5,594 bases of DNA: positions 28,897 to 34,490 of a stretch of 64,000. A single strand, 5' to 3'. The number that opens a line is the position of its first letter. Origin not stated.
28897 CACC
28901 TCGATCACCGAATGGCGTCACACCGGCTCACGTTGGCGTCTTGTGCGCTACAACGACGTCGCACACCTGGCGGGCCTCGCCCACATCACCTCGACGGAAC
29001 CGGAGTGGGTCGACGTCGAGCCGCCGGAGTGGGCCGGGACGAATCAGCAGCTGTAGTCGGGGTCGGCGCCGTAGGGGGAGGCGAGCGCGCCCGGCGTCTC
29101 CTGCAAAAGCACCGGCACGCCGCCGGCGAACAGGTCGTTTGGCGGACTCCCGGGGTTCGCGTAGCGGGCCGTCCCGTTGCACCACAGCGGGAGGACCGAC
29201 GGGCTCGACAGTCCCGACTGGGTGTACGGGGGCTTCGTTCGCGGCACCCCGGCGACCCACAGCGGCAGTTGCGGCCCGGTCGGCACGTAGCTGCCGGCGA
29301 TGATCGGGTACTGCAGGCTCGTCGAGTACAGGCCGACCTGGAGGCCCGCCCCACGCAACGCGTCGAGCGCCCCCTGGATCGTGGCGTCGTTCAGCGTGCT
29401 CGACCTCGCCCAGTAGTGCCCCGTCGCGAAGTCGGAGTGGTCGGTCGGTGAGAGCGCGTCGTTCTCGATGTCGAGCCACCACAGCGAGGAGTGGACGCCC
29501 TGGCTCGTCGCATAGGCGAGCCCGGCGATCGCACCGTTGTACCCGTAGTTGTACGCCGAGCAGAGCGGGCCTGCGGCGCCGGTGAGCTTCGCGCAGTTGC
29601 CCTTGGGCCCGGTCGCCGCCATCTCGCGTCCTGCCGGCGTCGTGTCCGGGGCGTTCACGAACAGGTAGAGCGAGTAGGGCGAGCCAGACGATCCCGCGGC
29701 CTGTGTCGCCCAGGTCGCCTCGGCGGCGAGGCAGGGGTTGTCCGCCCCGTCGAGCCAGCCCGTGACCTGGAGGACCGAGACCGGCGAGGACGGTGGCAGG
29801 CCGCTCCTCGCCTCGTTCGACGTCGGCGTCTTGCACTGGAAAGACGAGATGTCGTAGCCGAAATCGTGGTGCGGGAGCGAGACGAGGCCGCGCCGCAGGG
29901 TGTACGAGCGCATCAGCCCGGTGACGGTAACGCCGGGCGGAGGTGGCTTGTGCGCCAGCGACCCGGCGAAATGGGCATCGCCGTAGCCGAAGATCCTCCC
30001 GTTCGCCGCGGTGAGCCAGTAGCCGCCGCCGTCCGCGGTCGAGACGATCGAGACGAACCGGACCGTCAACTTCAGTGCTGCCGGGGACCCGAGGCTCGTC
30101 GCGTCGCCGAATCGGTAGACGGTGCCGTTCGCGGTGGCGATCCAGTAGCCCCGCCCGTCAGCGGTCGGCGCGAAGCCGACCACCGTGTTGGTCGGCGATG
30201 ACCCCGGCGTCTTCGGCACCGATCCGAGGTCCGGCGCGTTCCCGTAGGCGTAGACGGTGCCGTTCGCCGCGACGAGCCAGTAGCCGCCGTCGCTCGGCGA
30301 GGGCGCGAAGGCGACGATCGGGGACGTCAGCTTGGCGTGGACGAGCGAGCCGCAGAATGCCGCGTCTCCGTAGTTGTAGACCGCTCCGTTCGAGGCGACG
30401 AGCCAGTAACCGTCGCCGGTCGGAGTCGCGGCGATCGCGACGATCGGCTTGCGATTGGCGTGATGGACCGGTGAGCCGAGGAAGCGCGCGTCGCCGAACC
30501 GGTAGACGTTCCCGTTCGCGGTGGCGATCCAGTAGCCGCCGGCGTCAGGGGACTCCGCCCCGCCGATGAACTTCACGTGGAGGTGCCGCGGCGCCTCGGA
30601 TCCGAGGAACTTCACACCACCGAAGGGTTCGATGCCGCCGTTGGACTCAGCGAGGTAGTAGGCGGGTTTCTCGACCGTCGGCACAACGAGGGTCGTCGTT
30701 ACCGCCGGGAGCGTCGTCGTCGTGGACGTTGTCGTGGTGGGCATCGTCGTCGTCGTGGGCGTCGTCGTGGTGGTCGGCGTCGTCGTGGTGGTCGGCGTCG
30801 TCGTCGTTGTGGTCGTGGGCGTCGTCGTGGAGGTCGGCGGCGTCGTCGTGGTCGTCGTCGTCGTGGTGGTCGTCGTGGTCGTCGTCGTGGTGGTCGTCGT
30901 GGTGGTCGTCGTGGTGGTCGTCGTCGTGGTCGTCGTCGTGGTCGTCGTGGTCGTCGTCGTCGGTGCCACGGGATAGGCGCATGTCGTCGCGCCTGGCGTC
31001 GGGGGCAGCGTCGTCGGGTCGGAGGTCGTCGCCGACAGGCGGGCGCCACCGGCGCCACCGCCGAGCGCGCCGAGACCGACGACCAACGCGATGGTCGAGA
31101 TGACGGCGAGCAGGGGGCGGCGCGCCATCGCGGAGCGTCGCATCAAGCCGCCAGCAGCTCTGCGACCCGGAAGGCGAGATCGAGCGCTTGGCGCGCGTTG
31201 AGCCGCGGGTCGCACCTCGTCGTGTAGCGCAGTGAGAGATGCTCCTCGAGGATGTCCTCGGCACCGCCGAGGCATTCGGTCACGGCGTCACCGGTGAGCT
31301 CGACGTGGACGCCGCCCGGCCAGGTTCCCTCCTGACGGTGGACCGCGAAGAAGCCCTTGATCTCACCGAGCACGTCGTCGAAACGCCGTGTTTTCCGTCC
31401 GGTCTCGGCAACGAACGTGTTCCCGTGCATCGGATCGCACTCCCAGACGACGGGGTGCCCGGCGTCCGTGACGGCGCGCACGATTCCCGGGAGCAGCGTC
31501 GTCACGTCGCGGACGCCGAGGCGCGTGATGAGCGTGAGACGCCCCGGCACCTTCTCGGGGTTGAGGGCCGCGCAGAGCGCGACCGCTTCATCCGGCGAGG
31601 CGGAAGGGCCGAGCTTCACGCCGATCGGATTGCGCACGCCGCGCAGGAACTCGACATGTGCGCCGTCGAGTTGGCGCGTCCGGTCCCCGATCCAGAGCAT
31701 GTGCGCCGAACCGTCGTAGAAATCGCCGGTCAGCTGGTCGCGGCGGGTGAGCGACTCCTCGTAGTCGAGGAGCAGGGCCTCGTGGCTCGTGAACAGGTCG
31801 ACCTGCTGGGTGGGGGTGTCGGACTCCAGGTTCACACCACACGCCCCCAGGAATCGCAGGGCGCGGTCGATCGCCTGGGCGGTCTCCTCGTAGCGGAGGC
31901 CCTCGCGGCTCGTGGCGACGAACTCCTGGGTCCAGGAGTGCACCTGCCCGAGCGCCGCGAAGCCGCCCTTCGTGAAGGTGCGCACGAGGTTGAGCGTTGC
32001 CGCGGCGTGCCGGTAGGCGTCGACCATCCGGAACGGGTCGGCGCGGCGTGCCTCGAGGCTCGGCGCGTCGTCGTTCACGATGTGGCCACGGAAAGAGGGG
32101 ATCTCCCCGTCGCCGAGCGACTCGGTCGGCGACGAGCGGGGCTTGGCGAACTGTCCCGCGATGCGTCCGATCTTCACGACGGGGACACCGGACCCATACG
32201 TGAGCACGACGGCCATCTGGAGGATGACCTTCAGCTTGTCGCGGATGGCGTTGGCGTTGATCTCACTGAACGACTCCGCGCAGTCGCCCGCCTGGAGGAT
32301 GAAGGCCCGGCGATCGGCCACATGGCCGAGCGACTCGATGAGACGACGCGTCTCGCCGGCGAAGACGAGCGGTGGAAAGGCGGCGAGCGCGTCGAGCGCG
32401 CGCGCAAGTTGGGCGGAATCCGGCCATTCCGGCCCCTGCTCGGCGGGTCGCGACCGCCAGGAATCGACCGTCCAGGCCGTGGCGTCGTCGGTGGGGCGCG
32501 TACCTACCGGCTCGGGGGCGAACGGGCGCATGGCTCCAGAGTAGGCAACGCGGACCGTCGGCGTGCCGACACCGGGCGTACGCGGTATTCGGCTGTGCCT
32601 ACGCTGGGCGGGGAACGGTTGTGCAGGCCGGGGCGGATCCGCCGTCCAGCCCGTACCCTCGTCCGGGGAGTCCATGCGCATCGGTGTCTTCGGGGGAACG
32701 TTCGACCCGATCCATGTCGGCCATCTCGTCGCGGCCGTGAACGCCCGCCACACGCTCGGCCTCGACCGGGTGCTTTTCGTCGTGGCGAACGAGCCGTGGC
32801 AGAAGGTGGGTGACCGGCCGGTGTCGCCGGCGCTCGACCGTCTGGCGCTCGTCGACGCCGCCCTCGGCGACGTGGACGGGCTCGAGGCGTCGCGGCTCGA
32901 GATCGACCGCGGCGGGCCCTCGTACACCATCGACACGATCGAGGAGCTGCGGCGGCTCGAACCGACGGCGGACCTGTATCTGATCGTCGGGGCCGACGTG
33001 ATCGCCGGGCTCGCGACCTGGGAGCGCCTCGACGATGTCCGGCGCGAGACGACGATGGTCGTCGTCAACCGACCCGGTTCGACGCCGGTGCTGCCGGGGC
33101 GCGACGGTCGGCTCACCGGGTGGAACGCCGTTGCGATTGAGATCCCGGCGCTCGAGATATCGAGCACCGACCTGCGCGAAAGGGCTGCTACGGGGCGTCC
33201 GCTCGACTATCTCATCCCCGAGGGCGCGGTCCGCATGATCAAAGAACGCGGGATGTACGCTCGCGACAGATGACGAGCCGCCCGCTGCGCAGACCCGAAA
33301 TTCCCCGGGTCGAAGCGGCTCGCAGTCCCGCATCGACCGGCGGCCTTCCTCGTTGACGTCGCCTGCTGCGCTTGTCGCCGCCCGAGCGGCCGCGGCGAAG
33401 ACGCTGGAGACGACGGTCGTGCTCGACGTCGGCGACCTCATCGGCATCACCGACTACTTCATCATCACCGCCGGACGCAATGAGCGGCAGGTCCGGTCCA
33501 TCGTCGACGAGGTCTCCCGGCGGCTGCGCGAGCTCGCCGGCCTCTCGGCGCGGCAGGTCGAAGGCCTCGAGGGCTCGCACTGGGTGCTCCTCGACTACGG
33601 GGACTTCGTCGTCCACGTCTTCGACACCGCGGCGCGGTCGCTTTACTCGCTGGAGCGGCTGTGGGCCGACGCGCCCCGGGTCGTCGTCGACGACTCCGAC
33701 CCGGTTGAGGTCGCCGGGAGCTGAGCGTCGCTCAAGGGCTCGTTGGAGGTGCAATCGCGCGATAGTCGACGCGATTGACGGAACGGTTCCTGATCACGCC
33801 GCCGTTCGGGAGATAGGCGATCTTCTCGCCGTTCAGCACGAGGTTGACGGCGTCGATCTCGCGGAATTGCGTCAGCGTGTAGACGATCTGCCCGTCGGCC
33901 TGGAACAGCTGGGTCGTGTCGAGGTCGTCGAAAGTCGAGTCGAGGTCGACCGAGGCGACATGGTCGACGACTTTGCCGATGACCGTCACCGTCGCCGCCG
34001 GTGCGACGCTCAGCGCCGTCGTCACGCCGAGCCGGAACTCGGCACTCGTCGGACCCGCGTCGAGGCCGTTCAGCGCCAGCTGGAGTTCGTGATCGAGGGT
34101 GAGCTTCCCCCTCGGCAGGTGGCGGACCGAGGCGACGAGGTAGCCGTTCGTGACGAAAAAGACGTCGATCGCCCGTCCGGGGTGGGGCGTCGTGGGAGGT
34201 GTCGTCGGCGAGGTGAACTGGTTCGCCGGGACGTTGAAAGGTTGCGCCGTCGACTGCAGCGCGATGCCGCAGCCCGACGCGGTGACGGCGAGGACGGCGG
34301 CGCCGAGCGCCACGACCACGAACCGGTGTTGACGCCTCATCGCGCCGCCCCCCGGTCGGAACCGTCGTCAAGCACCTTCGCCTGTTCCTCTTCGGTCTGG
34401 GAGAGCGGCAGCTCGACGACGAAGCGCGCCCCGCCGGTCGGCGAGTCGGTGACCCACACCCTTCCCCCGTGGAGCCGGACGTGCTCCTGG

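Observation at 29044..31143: Secreted protein combining an unnamed six-fold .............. repeat module with a GH25/DUF1906-like domain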

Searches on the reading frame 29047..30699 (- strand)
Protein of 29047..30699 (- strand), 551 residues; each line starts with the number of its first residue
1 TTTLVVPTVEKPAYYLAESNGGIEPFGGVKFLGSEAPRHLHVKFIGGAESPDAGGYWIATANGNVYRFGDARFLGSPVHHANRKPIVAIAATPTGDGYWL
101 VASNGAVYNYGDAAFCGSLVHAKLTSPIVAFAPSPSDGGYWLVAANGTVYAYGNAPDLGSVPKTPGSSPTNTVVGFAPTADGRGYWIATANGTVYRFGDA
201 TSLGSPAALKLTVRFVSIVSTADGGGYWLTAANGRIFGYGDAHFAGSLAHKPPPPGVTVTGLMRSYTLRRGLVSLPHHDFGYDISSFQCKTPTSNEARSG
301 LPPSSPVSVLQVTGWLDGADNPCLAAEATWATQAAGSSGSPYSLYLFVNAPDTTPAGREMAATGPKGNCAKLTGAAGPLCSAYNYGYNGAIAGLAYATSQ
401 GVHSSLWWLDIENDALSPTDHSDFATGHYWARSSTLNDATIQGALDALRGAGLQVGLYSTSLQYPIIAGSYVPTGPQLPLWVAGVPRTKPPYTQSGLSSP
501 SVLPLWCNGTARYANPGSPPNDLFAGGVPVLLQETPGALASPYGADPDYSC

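Call 8: search_solved_structures(query=window:29047-30699:-, max_evalue=10, show_alignments=3)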
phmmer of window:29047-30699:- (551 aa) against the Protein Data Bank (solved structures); distinct sequences matched with E-value up to 10: 0.

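Call 9: find_homologous_proteins(query=window:29047-30699:-, max_evalue=0.001)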
Query window:29047-30699:- (551 aa): 2636 proteins with E <= 0.001 among 8000 candidates; the best 120 are listed.
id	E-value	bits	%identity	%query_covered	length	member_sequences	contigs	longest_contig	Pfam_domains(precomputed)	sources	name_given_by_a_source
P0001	0.0e+0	1147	91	100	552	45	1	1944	-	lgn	-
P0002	2.0e-238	811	66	98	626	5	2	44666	-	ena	-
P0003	1.4e-235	801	71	92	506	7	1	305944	-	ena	-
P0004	5.4e-232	790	66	99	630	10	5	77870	-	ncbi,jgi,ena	jgi:hypothetical protein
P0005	3.0e-230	784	68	93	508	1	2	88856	-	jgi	jgi:hypothetical protein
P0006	5.0e-226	770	65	97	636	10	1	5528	-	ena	-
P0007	9.7e-224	762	64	98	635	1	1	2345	-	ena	-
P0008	1.3e-214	732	69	87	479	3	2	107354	-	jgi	-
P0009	5.1e-211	720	58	99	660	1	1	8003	-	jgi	jgi:hypothetical protein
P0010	2.4e-209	715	59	99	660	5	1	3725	-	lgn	-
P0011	2.3e-208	712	57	99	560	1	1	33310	-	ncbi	ncbi:MAG: hypothetical protein WB770_09330 [Acidimicrobiales bacterium]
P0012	6.2e-204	697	65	90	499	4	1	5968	-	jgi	jgi:hypothetical protein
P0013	4.0e-200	684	61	94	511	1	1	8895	-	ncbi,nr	ncbi:MAG TPA: hypothetical protein VKR27_03935 [Acidimicrobiales bacterium]|nr:hypothetical protein 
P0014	2.5e-191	655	56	98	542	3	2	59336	-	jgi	-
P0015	9.4e-184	630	56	98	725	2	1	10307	-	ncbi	-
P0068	1.1e-146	508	59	51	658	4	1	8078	-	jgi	jgi:hypothetical protein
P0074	4.1e-142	493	57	53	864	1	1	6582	-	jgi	jgi:hypothetical protein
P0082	1.8e-134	468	40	98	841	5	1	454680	-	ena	-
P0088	5.6e-132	459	40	99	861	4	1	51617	PF25390.2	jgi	-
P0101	1.5e-99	352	43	44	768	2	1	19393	-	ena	-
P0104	1.4e-98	349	37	43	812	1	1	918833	PF13354.13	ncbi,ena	-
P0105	4.4e-98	347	46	40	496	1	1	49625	PF03734.20,PF01471.24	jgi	-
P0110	2.8e-95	338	45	43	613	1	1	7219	-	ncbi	-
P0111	1.3e-93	333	40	45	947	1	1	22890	-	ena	-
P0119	3.9e-90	321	42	45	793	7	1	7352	PF01520.24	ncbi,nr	ncbi:MAG: N-acetylmuramoyl-L-alanine amidase [Actinomycetota bacterium]|nr:N-acetylmuramoyl-L-alanin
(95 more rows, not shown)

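Call 18: search_protein_families(library=pfam, proteins=[P0101, P0104, P0105, P0110, P0111, P0119, P0088, P0082, P0074, P0068], max_evalue=0.01)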
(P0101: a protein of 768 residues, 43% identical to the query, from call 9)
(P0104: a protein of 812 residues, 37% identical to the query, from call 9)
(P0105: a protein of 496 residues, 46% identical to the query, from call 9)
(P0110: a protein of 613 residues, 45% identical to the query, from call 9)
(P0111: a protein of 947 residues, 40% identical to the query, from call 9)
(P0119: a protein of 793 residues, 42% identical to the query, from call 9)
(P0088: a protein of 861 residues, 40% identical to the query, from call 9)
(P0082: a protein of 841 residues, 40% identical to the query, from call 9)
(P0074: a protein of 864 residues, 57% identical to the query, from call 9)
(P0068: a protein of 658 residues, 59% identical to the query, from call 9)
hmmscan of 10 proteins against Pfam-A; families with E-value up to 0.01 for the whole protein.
P0101 (768 aa): 0 families

P0104 (812 aa): 1 family
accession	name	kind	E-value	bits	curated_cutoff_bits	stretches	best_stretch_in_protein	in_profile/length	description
PF13354.11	Beta-lactamase2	-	1.4e-14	54.4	22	1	634-783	75-212/214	Beta-lactamase enzyme family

P0105 (496 aa): 3 families
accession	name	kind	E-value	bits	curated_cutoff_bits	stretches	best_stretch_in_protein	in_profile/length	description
PF01471.23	PG_binding_1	-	3.9e-16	59.4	23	1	307-363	1-57/57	Putative peptidoglycan binding domain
PF03734.19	YkuD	-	9.6e-15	55.9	23.4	1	377-495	2-146/146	L,D-transpeptidase catalytic domain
PF23795.1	SH3_YKFC_2nd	-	0.0094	16.2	27.4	0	241-257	41-57/57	YKFC SH3b2 domain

P0110 (613 aa): 0 families

P0111 (947 aa): 0 families

P0119 (793 aa): 2 families
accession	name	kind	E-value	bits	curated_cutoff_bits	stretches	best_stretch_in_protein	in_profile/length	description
PF01520.23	Amidase_3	-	7.5e-28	98.2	27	1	578-788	1-173/174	N-acetylmuramoyl-L-alanine amidase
PF02237.23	BPL_C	-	0.00013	22.2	21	0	229-253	11-35/48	Biotin protein ligase C terminal domain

P0088 (861 aa): 2 families
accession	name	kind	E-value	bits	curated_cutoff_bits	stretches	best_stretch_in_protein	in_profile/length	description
PF25390.1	WD40_RLD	-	1.8e-05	24.7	150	0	421-577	104-231/363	RCC1-like domain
PF13540.12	RCC1_2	-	0.0085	16.3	22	0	473-483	15-25/30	Regulator of chromosome condensation (RCC1) repeat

P0082 (841 aa): 0 families

P0074 (864 aa): 0 families

P0068 (658 aa): 0 families

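Call 38: find_encoding_contigs(protein=P0003, flank=6000, max_places=2)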
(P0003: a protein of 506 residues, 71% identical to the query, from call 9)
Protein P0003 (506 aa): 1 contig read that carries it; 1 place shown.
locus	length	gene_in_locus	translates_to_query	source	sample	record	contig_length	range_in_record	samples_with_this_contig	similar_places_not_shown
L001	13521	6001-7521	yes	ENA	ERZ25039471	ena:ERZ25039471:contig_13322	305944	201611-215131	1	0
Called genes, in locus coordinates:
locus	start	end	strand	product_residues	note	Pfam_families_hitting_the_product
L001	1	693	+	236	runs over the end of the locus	PF00072:Response_reg, PF00486:Trans_reg_C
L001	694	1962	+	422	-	PF00672:HAMP, PF00512:HisKA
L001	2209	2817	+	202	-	PF10646:Germane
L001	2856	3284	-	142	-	PF02410:RsfS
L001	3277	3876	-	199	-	PF01467:CTP_transf_like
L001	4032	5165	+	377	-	PF01474:DAHP_synth_2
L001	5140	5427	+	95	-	PF01474:DAHP_synth_2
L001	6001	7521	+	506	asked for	-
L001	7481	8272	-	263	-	PF00300:His_Phos_1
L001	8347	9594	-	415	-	PF00171:Aldedh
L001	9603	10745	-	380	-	PF00696:AA_kinase, PF01472:PUA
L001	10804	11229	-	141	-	PF09269:DUF1967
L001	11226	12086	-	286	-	PF01018:GTP1_OBG, PF01926:MMR_HSR1, PF02421:FeoB_N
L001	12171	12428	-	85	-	PF01016:Ribosomal_L27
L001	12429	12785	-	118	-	PF00829:Ribosomal_L21p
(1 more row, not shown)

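Call 60: search_protein_families(library=ncbifam, proteins=[P0110, P0105, P0101], max_evalue=0.01)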
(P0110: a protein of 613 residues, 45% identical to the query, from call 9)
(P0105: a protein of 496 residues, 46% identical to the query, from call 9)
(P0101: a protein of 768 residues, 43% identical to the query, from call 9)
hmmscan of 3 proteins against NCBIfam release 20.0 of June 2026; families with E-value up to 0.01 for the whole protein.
P0110 (613 aa): 0 families

P0105 (496 aa): 7 families
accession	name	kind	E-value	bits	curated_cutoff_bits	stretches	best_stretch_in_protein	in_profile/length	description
TIGR02869.1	spore_SleB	equivalog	1.3e-11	44.8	236.5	1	298-377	3-82/201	spore cortex-lytic enzyme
NF004786.0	PRK06132.1-3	equivalog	1.3e-09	37.4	329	2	451-475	96-120/418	hypothetical protein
NF052336.1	PdgHdaseHSB100310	equivalog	1.4e-06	27.9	500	1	299-368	182-251/316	peptidoglycan hydrolase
NF052335.1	PdgHdaseHSB129560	equivalog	3.1e-06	26.7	500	1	302-370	200-268/330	peptidoglycan hydrolase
NF052377.1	lmo1851_S41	exception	5e-06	25.5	725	1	299-364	381-446/468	lmo1851 family serine protease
TIGR03979.1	His_Ser_Rich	equivalog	7.5e-06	26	121.65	1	311-363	134-186/190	His-Xaa-Ser repeat protein HxsA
NF004785.0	PRK06132.1-2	subfamily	0.0057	15.9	169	0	452-475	131-153/353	hypothetical protein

P0101 (768 aa): 0 families

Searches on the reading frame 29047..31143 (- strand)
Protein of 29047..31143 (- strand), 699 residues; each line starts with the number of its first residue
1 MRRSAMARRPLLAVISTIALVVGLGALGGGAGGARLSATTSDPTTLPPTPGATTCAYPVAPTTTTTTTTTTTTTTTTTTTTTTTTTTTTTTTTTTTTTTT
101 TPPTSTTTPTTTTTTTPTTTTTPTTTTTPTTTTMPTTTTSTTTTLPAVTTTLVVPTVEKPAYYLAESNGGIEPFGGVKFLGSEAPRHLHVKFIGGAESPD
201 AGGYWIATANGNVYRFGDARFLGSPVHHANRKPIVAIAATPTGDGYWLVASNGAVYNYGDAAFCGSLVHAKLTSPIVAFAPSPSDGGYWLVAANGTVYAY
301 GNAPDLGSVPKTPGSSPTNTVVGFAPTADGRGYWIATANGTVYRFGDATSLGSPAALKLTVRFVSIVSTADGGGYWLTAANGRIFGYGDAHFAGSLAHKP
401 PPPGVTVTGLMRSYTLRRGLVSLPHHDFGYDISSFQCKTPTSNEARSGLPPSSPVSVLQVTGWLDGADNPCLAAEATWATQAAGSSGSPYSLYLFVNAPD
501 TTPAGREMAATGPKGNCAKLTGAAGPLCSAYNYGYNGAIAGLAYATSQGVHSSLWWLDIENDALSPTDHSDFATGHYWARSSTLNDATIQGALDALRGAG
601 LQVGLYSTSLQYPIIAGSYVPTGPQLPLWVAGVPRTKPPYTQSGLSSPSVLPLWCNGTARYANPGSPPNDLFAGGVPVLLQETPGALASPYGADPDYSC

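Call 4: search_protein_families(library=pfam, proteins=[window:29047-31143:-], max_evalue=1)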
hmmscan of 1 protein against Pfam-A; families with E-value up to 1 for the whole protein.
window:29047-31143:- (699 aa): 0 families

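Call 5: search_protein_families(library=ncbifam, proteins=[window:29047-31143:-], max_evalue=1)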
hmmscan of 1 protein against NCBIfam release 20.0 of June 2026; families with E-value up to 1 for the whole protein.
window:29047-31143:- (699 aa): 2 families
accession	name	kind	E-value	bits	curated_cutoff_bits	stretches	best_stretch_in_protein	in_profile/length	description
NF043060.1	MAP_0585_fam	equivalog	0.071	13.1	170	1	33-139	49-170/319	MAP_0585 family protein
NF033761.1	gliding_GltJ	equivalog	0.29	10.1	450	1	10-141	371-501/671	adventurous gliding motility protein GltJ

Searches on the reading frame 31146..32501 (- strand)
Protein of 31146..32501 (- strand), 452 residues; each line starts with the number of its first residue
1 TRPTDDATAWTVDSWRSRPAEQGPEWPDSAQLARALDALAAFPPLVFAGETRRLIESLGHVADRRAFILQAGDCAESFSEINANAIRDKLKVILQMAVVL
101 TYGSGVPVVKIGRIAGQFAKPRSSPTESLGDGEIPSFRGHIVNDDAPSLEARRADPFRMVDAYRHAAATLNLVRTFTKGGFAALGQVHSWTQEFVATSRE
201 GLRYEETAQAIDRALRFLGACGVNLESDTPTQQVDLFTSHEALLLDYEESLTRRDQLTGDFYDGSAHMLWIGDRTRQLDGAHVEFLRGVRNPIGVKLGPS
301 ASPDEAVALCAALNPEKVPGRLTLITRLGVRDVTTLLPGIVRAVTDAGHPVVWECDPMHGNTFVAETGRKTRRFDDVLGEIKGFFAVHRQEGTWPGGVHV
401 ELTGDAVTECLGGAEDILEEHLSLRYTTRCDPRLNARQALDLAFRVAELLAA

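Call 55: search_protein_families(library=pfam, proteins=[window:31146-32501:-], max_evalue=0.001)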
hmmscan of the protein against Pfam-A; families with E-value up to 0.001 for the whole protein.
window:31146-32501:- (452 aa): 1 family
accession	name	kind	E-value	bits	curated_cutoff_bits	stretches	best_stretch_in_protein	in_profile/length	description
PF01474.22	DAHP_synth_2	-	1.2e-198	660.4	27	1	10-447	1-438/438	Class-II DAHP synthetase family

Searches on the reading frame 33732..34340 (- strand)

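Call 55: search_protein_families(library=pfam, proteins=[window:33732-34340:-], max_evalue=0.001)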
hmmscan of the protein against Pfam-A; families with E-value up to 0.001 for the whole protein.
window:33732-34340:- (202 aa): 1 family
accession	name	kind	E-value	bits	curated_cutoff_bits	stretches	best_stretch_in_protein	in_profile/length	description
PF10646.14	Germane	-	3.1e-10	41.1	23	1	78-174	25-116/117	Sporulation and spore germination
